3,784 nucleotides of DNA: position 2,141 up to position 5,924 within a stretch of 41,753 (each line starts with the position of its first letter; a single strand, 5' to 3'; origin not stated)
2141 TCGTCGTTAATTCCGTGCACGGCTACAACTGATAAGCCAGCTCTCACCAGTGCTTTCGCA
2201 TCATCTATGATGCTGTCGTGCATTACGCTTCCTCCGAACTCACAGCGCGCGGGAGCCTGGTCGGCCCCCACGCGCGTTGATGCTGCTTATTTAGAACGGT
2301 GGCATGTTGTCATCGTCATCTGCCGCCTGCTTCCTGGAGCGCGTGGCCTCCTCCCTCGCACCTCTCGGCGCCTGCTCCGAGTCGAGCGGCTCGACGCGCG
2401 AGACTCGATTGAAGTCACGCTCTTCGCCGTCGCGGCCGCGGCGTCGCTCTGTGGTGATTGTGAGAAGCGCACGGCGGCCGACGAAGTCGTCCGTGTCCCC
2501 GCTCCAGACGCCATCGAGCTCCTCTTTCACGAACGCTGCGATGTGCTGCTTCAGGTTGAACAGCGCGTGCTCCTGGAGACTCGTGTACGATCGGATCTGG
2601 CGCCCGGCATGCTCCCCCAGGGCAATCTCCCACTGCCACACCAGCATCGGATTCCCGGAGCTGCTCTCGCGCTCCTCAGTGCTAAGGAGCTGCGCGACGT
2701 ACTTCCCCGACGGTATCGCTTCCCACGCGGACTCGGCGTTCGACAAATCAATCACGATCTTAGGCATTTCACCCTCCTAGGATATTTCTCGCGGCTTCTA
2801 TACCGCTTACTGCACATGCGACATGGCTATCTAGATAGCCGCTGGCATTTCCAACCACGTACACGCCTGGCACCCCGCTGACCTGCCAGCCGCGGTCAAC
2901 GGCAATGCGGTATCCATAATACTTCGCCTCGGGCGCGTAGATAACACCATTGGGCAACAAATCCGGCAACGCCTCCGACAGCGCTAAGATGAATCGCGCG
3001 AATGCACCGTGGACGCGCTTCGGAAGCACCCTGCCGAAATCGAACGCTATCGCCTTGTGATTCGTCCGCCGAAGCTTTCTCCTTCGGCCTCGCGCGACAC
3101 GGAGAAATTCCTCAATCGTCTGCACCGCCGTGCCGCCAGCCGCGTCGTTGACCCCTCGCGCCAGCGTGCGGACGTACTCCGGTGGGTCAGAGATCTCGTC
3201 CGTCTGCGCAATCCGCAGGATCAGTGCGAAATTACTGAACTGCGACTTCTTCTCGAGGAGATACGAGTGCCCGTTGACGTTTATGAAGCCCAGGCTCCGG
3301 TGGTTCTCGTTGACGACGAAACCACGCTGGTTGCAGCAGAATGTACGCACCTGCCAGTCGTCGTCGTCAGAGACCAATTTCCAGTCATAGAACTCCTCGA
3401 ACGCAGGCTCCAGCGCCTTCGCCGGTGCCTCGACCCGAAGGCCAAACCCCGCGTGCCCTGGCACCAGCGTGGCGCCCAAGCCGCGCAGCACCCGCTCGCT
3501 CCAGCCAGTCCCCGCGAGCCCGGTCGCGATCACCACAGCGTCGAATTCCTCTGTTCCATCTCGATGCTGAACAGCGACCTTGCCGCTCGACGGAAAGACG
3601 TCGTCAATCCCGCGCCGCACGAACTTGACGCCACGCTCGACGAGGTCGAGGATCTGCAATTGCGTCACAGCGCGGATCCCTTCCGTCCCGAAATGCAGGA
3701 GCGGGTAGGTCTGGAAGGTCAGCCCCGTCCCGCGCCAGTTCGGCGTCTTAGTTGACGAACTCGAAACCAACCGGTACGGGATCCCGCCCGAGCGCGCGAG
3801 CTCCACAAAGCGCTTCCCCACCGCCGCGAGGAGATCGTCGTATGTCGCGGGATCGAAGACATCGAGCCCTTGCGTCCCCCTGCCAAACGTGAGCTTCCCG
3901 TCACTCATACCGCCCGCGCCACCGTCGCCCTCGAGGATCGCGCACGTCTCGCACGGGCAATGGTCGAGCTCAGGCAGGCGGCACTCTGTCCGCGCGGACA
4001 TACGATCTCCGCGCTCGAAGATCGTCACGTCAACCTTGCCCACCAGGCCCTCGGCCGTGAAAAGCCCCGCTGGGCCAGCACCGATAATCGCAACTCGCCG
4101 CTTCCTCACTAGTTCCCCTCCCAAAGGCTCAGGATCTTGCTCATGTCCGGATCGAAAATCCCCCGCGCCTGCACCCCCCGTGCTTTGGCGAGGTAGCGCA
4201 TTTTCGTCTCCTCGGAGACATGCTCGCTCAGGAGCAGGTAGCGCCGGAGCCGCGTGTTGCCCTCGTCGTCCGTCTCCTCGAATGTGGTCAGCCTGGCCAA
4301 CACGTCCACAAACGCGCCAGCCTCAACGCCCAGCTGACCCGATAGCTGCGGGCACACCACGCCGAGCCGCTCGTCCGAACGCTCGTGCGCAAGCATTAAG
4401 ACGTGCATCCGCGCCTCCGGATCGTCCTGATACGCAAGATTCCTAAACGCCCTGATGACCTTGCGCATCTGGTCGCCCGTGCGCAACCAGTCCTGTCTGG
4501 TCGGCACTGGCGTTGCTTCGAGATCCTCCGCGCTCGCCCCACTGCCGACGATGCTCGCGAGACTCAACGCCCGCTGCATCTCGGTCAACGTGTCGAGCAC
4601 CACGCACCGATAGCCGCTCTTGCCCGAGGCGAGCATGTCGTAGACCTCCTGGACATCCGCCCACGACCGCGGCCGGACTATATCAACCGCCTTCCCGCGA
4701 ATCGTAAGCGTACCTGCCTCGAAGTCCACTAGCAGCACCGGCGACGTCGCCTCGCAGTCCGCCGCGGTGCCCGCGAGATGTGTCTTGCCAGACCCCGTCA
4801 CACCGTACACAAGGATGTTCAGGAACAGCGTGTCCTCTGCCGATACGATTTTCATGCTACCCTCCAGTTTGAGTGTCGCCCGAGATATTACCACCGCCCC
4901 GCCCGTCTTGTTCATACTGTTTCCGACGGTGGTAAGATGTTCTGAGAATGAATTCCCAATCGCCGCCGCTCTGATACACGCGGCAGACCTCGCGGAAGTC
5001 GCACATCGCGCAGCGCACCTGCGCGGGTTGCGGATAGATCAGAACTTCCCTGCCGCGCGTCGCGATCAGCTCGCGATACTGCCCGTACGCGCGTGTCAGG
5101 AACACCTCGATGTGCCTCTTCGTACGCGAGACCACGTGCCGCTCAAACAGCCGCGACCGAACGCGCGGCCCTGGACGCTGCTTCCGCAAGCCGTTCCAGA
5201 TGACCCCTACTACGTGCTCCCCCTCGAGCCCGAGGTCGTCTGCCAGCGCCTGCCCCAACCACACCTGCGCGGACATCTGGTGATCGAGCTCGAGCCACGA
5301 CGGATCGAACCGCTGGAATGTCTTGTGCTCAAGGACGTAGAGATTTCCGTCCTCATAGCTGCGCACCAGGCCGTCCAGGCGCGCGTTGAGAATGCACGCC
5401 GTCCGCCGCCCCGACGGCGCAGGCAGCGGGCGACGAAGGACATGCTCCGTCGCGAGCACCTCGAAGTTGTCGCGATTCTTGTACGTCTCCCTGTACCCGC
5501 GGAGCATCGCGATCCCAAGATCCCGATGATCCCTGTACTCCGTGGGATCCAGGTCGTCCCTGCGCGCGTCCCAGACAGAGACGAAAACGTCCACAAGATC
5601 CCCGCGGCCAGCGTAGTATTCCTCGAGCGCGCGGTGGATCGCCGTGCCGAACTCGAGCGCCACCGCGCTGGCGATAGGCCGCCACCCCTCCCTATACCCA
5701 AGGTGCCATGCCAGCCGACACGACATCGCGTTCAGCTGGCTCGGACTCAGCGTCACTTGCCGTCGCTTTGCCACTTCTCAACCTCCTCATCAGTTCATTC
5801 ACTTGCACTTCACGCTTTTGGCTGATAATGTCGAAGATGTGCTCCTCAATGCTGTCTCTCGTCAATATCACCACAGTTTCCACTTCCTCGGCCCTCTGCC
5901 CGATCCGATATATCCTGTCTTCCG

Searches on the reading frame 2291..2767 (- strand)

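Call 35: search_protein_families(library=pfam, proteins=[window:2291-2767:-], max_evalue=0.001)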
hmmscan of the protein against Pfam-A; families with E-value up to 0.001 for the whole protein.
window:2291-2767:- (158 aa): 1 family
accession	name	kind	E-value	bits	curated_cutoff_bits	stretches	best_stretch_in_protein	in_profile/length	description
PF05037.18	DUF669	-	3e-08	34.3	21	1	7-60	4-57/138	Protein of unknown function (DUF669)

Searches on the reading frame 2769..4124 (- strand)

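Call 35: search_protein_families(library=pfam, proteins=[window:2769-4124:-], max_evalue=0.001)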
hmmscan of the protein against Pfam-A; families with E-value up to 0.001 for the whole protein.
window:2769-4124:- (451 aa): 4 families
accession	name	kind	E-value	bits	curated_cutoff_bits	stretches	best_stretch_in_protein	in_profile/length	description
PF01266.30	DAO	-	5e-08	33.3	27.9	0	10-43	1-35/353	FAD dependent oxidoreductase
PF07992.20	Pyr_redox_2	-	4.3e-07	30.1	26.1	0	10-42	2-35/291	Pyridine nucleotide-disulphide oxidoreductase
PF13450.12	NAD_binding_8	-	9.9e-05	23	21.9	1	13-49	1-38/68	NAD(P)-binding Rossmann-like domain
PF13454.12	NAD_binding_9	-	0.00031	21.2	21.8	0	12-40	1-34/155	FAD-NAD(P)-binding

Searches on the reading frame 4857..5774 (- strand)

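Call 35: search_protein_families(library=pfam, proteins=[window:4857-5774:-], max_evalue=0.001)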
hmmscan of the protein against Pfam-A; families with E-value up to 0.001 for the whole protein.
window:4857-5774:- (305 aa): 1 family
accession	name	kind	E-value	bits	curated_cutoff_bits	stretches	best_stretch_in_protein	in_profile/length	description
PF12705.13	PDDEXK_1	-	9.3e-18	65.5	22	1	8-265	1-247/247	PD-(D/E)XK nuclease superfamily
